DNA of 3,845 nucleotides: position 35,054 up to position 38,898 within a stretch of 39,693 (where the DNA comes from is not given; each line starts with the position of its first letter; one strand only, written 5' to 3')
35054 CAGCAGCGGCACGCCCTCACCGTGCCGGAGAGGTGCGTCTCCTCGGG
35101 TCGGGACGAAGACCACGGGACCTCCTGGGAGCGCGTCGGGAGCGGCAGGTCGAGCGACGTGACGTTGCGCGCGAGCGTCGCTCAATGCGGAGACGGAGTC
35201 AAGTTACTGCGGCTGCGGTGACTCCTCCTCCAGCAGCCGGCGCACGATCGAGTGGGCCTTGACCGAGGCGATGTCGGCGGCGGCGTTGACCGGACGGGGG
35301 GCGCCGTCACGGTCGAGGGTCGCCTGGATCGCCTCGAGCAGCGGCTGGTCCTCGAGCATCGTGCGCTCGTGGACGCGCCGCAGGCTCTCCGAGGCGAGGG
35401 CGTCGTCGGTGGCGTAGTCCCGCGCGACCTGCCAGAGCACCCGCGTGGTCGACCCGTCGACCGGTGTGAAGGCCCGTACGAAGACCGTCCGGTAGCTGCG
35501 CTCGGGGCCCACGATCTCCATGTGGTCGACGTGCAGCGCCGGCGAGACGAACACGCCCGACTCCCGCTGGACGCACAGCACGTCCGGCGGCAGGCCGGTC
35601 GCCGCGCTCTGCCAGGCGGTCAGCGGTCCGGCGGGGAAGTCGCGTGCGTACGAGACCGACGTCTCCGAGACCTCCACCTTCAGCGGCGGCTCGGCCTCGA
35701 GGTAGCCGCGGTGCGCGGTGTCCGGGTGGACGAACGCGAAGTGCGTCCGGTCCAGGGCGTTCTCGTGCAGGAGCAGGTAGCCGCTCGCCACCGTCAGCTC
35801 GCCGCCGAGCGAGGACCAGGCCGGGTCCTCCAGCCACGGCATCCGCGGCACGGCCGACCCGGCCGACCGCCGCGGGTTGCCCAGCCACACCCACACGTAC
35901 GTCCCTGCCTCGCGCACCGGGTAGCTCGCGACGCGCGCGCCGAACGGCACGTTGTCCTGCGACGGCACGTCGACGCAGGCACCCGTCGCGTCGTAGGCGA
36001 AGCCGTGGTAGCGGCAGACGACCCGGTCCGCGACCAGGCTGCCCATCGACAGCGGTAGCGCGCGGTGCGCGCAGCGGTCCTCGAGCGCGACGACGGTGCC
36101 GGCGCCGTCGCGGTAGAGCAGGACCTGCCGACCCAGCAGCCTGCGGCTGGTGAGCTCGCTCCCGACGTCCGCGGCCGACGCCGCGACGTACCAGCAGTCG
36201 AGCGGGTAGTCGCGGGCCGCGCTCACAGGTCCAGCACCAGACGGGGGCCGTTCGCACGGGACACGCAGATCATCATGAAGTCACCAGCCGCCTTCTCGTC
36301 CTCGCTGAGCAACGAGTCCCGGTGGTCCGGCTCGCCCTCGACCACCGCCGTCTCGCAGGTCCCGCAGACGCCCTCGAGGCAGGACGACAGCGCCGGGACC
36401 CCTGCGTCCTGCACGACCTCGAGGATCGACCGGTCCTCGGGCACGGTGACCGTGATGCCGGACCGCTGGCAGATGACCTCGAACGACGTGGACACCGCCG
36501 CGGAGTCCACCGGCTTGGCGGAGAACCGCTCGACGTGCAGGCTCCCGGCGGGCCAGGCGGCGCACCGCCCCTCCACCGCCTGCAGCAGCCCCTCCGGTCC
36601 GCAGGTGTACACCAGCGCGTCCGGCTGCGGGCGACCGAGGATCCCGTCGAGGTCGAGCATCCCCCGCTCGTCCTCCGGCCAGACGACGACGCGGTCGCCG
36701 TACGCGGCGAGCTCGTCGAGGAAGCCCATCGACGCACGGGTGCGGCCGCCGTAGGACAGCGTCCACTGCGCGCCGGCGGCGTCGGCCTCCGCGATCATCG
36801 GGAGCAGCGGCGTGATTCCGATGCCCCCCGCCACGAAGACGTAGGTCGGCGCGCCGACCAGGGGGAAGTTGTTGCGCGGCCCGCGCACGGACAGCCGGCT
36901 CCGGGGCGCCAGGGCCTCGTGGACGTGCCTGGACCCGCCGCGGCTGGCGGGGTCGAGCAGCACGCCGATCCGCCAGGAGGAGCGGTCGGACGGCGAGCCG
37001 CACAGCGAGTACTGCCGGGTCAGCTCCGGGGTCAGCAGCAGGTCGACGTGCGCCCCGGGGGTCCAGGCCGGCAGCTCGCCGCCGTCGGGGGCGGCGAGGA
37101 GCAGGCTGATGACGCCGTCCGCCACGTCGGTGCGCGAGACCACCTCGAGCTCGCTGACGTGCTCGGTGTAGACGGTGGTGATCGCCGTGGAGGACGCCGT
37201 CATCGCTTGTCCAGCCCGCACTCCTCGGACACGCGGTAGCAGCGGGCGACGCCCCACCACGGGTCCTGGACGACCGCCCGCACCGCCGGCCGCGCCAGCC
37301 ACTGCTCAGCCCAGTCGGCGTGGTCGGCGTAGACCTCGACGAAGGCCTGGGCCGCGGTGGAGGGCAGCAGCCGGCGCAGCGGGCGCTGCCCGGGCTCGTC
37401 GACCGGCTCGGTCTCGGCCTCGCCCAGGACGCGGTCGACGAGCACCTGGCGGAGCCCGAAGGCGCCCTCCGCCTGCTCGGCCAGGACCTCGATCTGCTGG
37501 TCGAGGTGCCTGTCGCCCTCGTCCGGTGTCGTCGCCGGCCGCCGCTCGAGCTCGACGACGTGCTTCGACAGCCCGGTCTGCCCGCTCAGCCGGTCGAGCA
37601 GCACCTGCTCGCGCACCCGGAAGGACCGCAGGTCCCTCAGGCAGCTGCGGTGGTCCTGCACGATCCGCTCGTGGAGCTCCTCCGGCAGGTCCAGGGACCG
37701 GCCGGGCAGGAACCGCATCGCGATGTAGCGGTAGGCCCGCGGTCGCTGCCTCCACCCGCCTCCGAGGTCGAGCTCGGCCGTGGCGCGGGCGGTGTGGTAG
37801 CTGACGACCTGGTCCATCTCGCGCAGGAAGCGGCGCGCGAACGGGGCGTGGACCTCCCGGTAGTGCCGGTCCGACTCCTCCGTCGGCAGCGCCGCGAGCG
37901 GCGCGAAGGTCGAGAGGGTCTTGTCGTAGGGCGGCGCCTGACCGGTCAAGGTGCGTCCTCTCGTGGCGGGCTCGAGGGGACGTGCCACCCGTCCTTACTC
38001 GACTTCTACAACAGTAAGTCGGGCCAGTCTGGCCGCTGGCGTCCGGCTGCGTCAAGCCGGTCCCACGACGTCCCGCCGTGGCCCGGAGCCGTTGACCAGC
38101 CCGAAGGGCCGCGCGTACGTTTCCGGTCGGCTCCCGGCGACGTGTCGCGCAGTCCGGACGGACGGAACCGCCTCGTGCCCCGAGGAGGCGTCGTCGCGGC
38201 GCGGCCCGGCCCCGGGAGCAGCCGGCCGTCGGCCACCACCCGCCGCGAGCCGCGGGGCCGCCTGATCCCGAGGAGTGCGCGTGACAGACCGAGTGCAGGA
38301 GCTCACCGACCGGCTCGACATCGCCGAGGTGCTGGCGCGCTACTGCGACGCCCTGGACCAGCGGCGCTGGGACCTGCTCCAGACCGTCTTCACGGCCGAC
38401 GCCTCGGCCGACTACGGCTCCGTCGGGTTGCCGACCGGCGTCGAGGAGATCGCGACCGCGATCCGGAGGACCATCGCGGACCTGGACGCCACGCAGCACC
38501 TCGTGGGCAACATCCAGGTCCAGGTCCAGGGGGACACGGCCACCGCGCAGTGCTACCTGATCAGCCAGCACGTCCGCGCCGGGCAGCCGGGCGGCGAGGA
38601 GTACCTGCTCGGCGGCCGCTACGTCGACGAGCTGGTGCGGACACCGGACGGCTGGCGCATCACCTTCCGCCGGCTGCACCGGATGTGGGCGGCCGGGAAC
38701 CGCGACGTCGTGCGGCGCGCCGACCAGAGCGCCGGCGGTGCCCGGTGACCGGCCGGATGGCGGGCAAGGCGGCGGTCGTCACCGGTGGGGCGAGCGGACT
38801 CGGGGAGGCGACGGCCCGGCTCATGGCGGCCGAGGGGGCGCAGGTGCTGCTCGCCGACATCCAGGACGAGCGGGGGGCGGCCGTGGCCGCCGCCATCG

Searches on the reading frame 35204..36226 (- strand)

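Call 13: search_protein_families(library=pfam, proteins=[window:35204-36226:-], max_evalue=0.001)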
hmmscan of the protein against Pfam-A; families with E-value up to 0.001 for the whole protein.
window:35204-36226:- (340 aa): 3 families
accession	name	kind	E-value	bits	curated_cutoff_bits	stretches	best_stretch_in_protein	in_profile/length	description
PF19112.6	VanA_C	-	3e-30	106.2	23.5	1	147-334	2-193/193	Vanillate O-demethylase oxygenase C-terminal domain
PF00355.32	Rieske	-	2.1e-20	72.8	20.3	1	12-102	2-87/88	Rieske [2Fe-2S] domain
PF19298.5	KshA_C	-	0.00091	19.8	23.3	0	123-270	13-146/207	3-Ketosteroid 9alpha-hydroxylase C-terminal domain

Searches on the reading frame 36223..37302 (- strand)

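Call 13: search_protein_families(library=pfam, proteins=[window:36223-37302:-], max_evalue=0.001)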
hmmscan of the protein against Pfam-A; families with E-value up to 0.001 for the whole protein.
window:36223-37302:- (359 aa): 2 families
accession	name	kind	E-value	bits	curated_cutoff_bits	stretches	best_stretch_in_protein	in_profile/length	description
PF00111.32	Fer2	-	4e-13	49.5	21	1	279-350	4-76/77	2Fe-2S iron-sulfur cluster binding domain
PF00175.26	NAD_binding_1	-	1.8e-05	25.8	22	0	156-243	1-107/109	Oxidoreductase NAD-binding domain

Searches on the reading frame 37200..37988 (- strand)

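Call 13: search_protein_families(library=pfam, proteins=[window:37200-37988:-], max_evalue=0.001)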
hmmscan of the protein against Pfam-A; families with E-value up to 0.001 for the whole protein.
window:37200-37988:- (262 aa): 1 family
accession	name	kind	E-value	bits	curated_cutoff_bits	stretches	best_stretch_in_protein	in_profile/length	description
PF07110.17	EthD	-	6.2e-05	24.5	22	0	35-65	5-34/96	EthD domain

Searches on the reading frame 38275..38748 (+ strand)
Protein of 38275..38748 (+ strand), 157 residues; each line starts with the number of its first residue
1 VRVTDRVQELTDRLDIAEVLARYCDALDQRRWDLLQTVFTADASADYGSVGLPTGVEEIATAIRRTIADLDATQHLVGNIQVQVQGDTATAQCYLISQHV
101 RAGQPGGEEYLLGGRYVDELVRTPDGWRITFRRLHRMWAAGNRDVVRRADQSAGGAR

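Call 13: search_protein_families(library=pfam, proteins=[window:38275-38748:+], max_evalue=0.001)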
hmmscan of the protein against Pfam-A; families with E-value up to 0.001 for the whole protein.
window:38275-38748:+ (157 aa): 6 families
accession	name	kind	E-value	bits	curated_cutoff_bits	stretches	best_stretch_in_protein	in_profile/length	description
PF13577.12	SnoaL_4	-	4.8e-37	127.2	24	1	8-133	1-126/126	SnoaL-like domain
PF13474.12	SnoaL_3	-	7.6e-08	33.2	22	1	16-130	1-112/121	SnoaL-like domain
PF14534.12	DUF4440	-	1.5e-06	29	25.2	1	16-129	1-107/107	Domain of unknown function (DUF4440)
PF12680.13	SnoaL_2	-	4.9e-06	27.5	27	1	21-117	2-89/102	SnoaL-like domain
PF00866.24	Ring_hydroxyl_B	-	9.7e-05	22.9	27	1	72-134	74-135/144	Ring hydroxylating beta subunit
PF11533.15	AtzH-like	-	0.00048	20.3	27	1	15-130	11-116/126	AtzH-like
